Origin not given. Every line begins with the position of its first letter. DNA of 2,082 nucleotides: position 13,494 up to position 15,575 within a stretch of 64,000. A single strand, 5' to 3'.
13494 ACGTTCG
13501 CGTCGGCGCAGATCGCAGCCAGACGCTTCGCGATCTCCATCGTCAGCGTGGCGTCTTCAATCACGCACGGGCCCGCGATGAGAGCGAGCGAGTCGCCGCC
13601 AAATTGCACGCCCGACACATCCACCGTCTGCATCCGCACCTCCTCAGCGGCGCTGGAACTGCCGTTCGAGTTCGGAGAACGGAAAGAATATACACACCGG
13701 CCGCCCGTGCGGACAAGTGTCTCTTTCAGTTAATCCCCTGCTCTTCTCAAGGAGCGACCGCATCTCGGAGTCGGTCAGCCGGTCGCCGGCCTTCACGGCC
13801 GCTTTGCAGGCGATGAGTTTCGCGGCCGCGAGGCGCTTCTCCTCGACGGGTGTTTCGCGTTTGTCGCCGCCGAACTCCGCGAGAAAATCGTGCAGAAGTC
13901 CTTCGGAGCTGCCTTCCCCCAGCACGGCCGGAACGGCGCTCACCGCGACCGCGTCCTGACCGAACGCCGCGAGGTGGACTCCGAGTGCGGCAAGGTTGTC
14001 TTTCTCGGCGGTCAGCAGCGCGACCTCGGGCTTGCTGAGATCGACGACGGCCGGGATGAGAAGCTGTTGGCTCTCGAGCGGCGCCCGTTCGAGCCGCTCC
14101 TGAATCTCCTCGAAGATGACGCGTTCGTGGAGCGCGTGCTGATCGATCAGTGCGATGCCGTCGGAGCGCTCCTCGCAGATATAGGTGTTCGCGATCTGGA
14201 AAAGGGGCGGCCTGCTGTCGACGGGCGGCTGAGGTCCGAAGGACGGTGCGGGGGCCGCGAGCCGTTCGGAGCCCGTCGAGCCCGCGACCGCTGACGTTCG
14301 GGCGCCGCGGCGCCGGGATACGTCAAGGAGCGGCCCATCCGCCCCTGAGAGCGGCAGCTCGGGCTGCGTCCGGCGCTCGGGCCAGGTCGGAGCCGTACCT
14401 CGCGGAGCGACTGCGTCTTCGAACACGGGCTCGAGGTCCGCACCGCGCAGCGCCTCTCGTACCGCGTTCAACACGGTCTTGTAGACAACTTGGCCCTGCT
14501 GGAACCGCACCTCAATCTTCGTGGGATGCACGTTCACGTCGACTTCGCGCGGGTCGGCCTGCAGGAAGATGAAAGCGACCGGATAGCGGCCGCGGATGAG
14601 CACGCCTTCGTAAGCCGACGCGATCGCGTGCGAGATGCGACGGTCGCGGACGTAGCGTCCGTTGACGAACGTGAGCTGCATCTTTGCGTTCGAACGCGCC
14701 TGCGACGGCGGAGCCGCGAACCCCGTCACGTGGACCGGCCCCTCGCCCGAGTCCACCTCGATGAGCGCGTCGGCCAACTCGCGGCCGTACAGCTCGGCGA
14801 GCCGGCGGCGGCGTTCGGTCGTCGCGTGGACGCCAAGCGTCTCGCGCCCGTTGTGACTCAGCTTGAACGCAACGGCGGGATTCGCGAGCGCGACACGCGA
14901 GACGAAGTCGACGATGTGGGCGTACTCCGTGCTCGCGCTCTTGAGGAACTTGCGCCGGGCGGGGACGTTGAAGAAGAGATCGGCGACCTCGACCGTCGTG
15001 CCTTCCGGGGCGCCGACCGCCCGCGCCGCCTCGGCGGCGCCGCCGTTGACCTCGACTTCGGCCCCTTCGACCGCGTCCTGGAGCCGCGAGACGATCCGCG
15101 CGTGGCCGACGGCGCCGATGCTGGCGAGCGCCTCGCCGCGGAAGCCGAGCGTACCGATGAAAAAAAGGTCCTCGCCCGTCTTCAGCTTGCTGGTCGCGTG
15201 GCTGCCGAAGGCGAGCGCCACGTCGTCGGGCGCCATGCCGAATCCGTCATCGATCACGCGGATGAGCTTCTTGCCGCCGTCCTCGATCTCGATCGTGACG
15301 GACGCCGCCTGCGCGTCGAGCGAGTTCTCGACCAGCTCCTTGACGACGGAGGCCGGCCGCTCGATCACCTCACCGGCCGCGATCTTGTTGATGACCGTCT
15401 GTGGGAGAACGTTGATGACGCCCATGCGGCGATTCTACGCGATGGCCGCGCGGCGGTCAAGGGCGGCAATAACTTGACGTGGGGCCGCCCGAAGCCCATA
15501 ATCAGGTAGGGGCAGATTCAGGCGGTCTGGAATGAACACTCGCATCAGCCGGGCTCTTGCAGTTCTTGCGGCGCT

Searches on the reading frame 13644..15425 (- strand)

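Call 81: search_protein_families(library=pfam, proteins=[window:13644-15425:-], max_evalue=0.00001)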
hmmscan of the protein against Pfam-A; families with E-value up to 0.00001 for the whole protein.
window:13644-15425:- (593 aa): 4 families
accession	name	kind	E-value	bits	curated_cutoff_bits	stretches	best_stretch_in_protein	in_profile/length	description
PF01119.25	DNA_mis_repair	-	3.6e-38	130.3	26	1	210-326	2-118/119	DNA mismatch repair protein, C-terminal domain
PF08676.16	MutL_C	-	1.6e-37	128.8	25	1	408-550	1-142/142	MutL C terminal dimerisation domain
PF13589.12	HATPase_c_3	-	5.6e-13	49.5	25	1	25-139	4-118/137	Histidine kinase-, DNA gyrase B-, and HSP90-like ATPase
PF02518.31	HATPase_c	-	2.2e-08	34.9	26.4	1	22-83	4-68/111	Histidine kinase-, DNA gyrase B-, and HSP90-like ATPase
